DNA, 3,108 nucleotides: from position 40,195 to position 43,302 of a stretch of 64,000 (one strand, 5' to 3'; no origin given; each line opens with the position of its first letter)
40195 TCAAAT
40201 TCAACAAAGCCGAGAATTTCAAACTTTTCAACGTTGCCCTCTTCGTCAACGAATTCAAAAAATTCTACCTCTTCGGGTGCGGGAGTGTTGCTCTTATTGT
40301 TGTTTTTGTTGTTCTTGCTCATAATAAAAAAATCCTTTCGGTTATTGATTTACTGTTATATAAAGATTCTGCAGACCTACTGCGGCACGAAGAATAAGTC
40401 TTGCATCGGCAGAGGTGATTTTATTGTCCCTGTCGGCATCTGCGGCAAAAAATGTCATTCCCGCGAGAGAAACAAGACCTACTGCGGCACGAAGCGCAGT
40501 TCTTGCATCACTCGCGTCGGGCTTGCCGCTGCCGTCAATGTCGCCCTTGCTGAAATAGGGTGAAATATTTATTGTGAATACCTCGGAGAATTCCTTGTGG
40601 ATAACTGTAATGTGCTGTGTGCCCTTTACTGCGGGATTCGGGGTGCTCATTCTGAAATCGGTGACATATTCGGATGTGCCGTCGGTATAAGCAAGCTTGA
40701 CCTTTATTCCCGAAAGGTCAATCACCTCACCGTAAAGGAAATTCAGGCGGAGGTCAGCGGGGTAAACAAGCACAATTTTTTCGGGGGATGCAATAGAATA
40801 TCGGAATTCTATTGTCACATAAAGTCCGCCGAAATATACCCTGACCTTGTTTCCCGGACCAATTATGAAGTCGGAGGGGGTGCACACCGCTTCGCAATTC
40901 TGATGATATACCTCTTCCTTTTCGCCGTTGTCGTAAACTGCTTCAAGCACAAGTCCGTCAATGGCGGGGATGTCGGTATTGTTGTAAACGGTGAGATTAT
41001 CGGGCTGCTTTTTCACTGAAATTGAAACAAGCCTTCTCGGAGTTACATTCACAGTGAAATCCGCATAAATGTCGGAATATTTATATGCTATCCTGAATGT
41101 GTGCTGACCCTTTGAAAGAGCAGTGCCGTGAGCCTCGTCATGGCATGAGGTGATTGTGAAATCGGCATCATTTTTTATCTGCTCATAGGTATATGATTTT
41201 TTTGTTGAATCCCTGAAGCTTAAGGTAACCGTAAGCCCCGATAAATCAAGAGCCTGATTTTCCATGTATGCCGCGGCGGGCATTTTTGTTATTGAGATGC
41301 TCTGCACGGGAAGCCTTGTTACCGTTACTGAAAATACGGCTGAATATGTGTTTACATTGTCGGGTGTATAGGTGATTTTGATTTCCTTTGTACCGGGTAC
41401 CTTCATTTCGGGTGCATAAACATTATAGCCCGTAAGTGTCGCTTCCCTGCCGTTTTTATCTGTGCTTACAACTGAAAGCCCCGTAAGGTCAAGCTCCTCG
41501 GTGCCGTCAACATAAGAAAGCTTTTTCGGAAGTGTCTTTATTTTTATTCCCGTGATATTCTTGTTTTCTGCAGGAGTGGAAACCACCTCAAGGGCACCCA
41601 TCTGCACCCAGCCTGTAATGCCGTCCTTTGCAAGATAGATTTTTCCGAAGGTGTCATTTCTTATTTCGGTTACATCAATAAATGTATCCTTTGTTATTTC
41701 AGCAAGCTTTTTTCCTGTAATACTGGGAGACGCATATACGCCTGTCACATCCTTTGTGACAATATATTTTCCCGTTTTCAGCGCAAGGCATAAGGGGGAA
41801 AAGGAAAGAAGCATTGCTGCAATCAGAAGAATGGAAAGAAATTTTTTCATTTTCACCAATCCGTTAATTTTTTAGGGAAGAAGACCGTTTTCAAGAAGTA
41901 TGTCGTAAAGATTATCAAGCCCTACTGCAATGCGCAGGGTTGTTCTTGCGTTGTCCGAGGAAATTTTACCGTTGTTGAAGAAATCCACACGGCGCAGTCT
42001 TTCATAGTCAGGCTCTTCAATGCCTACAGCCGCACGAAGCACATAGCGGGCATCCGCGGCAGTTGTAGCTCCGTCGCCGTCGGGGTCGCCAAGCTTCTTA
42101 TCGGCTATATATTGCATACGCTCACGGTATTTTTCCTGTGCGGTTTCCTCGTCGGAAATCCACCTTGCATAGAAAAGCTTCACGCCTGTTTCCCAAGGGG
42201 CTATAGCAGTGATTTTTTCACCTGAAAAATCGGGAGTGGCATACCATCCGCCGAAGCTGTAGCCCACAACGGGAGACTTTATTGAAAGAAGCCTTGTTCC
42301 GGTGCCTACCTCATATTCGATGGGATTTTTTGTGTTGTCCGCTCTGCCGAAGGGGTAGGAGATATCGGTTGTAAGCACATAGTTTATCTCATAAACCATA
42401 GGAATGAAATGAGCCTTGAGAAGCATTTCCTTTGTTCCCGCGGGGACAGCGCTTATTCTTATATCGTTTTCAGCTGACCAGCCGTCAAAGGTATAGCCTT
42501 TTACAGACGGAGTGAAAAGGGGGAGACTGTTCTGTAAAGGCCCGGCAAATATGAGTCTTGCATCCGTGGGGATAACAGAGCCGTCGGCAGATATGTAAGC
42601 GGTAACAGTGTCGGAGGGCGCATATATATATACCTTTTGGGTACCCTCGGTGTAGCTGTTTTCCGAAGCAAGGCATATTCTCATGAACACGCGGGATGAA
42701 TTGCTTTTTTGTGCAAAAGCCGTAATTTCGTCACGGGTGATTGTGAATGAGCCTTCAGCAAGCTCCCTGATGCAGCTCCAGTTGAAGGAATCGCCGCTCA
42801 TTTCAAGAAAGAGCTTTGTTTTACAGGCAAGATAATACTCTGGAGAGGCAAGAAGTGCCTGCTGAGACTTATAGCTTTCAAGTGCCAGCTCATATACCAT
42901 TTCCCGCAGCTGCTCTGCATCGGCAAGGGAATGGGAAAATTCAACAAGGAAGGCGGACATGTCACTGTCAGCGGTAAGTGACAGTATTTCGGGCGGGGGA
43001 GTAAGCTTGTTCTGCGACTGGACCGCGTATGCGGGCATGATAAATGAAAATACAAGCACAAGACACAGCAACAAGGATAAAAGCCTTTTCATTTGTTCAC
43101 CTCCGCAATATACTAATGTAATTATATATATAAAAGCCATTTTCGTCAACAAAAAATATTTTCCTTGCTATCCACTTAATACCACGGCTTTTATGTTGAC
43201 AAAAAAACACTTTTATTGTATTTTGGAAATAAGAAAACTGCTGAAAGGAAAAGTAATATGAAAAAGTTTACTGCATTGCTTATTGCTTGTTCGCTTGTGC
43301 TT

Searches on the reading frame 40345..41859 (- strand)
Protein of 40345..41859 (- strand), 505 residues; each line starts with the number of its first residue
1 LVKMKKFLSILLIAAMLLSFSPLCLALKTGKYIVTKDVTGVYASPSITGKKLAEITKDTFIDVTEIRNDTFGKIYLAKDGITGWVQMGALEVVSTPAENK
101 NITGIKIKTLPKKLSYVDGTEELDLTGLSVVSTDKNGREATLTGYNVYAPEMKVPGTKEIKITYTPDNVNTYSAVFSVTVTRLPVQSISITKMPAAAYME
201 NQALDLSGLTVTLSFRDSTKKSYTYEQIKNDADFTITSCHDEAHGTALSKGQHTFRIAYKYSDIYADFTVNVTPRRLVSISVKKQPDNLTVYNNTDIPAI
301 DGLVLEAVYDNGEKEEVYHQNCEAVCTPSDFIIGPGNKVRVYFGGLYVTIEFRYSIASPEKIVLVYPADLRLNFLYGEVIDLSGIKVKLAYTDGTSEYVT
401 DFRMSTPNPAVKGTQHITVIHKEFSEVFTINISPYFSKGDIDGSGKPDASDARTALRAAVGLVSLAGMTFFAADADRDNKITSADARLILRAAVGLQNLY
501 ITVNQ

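Call 56: search_protein_families(library=pfam, proteins=[window:40345-41859:-], max_evalue=0.0001)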
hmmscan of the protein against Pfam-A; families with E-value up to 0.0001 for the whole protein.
window:40345-41859:- (505 aa): 1 family
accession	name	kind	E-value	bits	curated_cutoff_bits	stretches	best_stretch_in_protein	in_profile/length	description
PF07523.18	Big_3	-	2.2e-06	28.3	21.2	0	112-180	4-68/68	Bacterial Ig-like domain (group 3)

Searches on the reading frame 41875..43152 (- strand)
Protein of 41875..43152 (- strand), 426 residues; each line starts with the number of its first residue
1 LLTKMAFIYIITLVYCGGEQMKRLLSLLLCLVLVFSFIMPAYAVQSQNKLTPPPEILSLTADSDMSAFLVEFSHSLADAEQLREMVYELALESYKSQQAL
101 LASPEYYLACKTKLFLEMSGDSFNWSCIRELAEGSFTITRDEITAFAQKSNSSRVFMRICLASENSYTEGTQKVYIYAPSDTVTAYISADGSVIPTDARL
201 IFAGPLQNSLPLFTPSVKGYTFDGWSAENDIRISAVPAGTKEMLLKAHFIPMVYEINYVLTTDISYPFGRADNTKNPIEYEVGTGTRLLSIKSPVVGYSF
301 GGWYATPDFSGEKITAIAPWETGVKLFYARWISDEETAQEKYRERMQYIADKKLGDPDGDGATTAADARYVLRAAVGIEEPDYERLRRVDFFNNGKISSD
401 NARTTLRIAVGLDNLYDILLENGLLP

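Call 56: search_protein_families(library=pfam, proteins=[window:41875-43152:-], max_evalue=0.0001)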
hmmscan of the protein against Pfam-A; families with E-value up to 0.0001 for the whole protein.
window:41875-43152:- (426 aa): 1 family
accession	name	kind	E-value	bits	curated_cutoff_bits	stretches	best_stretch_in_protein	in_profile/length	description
PF09479.16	Flg_new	-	3.7e-08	33.8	27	0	296-329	31-64/65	Listeria-Bacteroides repeat domain (List_Bact_rpt)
